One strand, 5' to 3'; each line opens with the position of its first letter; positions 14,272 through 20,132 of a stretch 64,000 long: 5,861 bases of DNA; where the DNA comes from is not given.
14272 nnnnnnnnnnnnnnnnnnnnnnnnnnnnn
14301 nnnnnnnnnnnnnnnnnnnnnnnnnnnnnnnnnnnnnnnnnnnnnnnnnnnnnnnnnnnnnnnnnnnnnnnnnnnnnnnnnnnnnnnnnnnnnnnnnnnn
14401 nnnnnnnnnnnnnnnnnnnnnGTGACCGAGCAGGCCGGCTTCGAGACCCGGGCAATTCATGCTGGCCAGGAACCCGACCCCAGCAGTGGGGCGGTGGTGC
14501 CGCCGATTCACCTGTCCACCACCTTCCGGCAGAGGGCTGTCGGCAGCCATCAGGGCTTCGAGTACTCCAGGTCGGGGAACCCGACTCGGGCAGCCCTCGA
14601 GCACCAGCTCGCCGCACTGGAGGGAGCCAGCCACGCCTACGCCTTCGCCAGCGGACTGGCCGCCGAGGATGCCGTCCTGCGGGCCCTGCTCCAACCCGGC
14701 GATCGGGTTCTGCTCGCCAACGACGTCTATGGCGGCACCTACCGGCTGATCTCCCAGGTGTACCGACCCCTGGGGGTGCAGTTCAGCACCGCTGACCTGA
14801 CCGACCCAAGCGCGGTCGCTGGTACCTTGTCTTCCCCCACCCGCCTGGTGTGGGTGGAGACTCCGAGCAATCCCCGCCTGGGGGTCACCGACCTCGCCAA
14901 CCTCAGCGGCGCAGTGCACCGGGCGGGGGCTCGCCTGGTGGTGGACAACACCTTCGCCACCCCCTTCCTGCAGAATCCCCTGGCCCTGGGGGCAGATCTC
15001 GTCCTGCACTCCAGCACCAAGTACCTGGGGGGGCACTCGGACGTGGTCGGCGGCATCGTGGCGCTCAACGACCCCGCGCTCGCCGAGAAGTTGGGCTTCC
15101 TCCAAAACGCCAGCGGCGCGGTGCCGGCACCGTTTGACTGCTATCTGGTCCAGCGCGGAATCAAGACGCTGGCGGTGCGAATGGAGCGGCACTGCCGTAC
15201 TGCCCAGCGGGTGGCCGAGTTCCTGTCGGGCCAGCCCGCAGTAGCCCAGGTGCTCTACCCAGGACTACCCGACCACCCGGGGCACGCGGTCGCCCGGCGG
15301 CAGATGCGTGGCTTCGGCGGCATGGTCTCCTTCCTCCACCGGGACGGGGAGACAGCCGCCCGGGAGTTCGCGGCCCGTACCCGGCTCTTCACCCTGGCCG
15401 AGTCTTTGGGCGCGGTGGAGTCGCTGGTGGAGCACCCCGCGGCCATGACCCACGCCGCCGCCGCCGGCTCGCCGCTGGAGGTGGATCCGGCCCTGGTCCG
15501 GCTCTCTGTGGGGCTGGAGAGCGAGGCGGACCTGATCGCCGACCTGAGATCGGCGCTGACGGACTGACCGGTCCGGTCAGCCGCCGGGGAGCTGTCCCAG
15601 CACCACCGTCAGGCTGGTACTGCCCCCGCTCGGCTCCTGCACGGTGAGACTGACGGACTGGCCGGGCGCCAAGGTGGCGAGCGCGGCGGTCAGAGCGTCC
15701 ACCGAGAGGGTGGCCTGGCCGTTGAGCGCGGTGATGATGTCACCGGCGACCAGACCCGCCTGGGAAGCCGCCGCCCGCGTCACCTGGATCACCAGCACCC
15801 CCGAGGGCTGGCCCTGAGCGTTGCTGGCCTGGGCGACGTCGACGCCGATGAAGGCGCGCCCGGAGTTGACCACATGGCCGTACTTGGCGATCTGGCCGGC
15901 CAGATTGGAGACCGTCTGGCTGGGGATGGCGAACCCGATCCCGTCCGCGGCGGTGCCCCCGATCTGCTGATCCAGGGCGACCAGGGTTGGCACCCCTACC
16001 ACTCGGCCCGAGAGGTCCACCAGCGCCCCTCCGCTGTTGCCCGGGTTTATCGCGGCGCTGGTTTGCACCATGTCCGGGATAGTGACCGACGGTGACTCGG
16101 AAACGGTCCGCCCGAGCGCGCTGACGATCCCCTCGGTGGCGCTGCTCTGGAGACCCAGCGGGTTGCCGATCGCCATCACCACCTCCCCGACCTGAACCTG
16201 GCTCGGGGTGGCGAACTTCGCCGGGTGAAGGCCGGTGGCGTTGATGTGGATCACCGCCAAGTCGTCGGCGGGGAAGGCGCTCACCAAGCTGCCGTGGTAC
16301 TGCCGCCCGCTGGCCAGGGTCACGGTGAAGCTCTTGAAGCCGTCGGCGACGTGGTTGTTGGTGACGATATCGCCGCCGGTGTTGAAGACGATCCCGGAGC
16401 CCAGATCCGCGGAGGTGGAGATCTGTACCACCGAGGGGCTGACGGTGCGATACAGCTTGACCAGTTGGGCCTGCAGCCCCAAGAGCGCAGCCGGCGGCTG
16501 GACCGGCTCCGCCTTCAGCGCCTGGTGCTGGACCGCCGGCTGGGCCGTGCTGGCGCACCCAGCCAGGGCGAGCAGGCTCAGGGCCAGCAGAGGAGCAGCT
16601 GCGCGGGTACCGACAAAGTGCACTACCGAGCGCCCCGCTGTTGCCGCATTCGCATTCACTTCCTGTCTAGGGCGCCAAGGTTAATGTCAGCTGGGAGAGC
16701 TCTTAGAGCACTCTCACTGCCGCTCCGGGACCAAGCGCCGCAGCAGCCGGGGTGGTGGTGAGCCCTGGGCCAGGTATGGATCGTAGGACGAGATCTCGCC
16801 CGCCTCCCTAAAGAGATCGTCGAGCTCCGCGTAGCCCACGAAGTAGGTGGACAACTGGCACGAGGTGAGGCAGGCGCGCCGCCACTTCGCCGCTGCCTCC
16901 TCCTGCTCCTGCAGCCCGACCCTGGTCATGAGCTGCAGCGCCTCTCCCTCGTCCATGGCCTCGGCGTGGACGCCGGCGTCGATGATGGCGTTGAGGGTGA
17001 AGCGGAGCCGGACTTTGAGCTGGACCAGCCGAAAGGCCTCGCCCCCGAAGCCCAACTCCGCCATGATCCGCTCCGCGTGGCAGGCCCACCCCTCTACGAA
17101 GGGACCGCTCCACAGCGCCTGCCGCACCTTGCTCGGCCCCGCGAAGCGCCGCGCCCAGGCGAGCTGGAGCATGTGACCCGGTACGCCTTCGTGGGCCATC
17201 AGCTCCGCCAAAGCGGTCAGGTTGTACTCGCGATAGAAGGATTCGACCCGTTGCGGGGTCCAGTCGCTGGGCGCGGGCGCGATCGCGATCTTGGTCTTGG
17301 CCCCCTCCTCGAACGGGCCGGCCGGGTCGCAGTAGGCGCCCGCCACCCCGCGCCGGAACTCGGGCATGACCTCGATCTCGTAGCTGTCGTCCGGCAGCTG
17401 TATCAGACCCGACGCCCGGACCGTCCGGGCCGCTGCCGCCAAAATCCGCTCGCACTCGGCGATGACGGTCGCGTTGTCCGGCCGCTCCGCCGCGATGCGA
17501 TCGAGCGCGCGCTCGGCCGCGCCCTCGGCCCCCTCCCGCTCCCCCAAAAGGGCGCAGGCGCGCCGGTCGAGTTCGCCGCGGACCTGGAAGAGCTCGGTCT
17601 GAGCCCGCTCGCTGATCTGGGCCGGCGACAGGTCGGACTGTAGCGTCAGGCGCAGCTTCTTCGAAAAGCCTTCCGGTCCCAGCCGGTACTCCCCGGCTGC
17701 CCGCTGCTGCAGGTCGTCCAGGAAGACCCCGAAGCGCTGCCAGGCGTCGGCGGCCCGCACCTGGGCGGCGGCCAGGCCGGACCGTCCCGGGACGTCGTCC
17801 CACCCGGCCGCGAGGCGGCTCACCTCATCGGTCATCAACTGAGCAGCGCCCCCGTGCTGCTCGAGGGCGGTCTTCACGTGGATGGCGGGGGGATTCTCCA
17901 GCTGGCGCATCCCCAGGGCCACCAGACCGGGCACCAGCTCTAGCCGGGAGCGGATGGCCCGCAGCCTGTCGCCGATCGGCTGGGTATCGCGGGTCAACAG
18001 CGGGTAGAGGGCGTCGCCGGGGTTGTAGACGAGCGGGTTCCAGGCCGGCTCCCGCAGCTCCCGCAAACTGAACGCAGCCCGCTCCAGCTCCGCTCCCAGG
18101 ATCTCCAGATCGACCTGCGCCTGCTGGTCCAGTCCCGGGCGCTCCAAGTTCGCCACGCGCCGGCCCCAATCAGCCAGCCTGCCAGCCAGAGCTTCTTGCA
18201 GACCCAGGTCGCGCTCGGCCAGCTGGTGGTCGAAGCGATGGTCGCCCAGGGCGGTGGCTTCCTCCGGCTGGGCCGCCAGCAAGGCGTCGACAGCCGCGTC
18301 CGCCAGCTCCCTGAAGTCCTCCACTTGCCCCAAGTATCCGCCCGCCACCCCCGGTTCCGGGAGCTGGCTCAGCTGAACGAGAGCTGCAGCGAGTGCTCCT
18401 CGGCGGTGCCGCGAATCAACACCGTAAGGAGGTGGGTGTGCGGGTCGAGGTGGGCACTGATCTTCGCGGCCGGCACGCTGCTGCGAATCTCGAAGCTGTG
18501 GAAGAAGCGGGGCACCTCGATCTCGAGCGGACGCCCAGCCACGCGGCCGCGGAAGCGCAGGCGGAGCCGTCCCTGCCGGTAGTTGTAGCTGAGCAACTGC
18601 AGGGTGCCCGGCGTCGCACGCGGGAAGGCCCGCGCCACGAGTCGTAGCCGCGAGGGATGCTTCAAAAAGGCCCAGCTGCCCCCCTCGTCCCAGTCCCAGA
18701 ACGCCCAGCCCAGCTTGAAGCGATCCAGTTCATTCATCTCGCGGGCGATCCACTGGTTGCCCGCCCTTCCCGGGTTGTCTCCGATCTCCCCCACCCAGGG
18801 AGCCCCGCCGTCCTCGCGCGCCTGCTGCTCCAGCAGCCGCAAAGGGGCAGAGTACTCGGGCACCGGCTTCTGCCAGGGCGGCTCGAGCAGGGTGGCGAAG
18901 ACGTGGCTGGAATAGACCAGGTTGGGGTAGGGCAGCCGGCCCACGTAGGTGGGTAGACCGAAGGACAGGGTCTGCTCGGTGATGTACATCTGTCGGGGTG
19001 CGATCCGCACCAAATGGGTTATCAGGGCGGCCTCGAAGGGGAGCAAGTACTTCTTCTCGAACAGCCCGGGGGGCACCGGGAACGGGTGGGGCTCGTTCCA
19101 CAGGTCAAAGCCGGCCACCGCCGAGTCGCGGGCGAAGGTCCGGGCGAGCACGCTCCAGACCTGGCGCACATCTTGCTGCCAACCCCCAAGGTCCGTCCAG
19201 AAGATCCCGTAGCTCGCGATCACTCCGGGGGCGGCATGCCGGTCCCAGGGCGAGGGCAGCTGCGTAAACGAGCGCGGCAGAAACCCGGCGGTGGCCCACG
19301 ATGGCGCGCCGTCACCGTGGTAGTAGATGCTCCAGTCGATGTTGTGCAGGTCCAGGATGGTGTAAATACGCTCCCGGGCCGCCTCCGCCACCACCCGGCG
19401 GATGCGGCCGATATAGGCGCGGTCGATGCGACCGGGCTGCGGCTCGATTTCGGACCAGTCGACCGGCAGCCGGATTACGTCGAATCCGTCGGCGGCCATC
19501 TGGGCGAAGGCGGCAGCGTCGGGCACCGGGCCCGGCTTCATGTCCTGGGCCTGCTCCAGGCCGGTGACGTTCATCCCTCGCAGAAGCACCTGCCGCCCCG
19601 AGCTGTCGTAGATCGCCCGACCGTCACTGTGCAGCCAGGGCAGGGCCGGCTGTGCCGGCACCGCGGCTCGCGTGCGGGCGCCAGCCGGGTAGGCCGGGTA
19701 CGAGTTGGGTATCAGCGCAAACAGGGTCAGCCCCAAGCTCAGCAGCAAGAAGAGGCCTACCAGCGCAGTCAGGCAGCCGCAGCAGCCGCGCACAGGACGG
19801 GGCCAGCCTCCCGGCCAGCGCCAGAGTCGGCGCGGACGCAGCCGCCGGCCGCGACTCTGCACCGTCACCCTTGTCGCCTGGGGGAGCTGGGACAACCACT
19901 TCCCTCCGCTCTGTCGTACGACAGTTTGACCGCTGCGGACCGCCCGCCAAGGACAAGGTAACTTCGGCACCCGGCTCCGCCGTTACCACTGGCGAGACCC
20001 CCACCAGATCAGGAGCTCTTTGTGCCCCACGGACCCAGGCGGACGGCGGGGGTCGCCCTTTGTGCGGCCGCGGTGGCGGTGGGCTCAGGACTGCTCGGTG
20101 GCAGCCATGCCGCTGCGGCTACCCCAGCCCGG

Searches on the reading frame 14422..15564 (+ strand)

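Call 8: search_protein_families(library=pfam, proteins=[window:14422-15564:+], max_evalue=0.00001)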
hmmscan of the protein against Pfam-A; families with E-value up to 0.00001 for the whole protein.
window:14422-15564:+ (381 aa): 1 family
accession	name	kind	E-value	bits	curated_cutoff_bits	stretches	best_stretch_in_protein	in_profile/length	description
PF01053.26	Cys_Met_Meta_PP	-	6.6e-140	466.4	27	1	8-379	1-380/381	Cys/Met metabolism PLP-dependent enzyme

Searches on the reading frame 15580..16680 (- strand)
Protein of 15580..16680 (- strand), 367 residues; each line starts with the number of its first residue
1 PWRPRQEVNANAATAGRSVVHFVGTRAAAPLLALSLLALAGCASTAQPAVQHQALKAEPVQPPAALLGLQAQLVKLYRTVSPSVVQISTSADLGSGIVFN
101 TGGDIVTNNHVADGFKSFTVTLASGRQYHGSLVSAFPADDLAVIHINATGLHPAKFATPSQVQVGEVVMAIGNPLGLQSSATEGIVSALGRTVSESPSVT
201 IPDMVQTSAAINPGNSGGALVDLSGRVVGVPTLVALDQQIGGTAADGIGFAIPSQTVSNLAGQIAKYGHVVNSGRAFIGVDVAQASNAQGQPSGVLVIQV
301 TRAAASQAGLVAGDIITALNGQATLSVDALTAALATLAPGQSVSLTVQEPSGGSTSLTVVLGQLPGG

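Call 8: search_protein_families(library=pfam, proteins=[window:15580-16680:-], max_evalue=0.00001)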
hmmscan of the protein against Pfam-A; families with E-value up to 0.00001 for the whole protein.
window:15580-16680:- (367 aa): 5 families
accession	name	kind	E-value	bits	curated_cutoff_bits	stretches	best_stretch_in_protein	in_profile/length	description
PF13365.12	Trypsin_2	-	3.5e-27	96.4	27.6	1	94-230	1-144/144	Trypsin-like peptidase domain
PF00089.32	Trypsin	-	1.2e-13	51.9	20.6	1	82-258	13-217/220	Trypsin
PF13180.12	PDZ_2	-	1.2e-09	38.7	27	1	277-348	2-68/80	PDZ domain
PF17820.7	PDZ_6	-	2.7e-08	33.9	27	1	303-348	9-53/54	PDZ domain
PF00595.29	PDZ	-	8.3e-08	32.9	23.2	1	274-348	8-81/81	PDZ domain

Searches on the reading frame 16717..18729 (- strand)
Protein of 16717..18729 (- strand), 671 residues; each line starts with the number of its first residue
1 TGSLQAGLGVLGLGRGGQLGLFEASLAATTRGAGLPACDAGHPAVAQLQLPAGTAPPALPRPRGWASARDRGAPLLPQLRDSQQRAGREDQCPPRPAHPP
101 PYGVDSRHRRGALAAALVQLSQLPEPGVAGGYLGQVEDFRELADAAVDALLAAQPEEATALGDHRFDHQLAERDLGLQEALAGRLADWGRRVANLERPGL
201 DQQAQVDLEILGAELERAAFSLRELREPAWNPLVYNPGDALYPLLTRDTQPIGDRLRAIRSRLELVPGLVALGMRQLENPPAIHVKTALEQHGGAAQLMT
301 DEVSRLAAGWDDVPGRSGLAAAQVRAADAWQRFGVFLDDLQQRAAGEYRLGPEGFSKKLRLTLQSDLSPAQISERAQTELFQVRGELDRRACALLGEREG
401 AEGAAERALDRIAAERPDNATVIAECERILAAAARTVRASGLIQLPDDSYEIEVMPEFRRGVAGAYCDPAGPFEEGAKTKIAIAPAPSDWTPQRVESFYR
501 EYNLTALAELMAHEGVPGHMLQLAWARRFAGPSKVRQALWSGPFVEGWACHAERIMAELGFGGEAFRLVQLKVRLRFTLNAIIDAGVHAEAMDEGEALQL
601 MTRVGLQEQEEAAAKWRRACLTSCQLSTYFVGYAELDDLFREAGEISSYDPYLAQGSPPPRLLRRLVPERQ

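Call 7: search_protein_families(library=pfam, proteins=[window:16717-18729:-], max_evalue=0.00001)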
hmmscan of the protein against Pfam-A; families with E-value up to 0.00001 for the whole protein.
window:16717-18729:- (671 aa): 1 family
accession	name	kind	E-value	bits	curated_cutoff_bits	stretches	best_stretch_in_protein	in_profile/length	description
PF05960.17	DUF885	-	2.3e-73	249.1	32.4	1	155-667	1-532/532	Bacterial protein of unknown function (DUF885)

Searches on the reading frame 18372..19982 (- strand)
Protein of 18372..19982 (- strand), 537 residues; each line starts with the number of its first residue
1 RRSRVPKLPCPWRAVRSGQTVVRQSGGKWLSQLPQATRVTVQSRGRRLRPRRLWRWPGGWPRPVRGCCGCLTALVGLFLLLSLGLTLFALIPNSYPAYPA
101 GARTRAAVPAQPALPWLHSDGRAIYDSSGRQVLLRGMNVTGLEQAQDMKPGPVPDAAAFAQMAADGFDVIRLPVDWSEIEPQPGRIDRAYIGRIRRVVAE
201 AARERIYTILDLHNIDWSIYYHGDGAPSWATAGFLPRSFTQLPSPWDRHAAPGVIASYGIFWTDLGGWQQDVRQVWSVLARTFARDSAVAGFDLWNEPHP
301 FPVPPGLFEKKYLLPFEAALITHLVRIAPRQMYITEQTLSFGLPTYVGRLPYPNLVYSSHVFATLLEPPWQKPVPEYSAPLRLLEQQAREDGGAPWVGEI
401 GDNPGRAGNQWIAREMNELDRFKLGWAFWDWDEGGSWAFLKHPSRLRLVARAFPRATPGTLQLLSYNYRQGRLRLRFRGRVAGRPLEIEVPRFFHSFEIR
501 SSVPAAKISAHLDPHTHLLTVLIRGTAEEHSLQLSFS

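Call 7: search_protein_families(library=pfam, proteins=[window:18372-19982:-], max_evalue=0.00001)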
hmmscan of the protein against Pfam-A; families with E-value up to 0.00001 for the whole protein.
window:18372-19982:- (537 aa): 1 family
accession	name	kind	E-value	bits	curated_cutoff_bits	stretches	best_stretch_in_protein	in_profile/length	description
PF00150.24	Cellulase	-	1.2e-17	64.8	23.5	1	126-433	2-270/272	Cellulase (glycosyl hydrolase family 5)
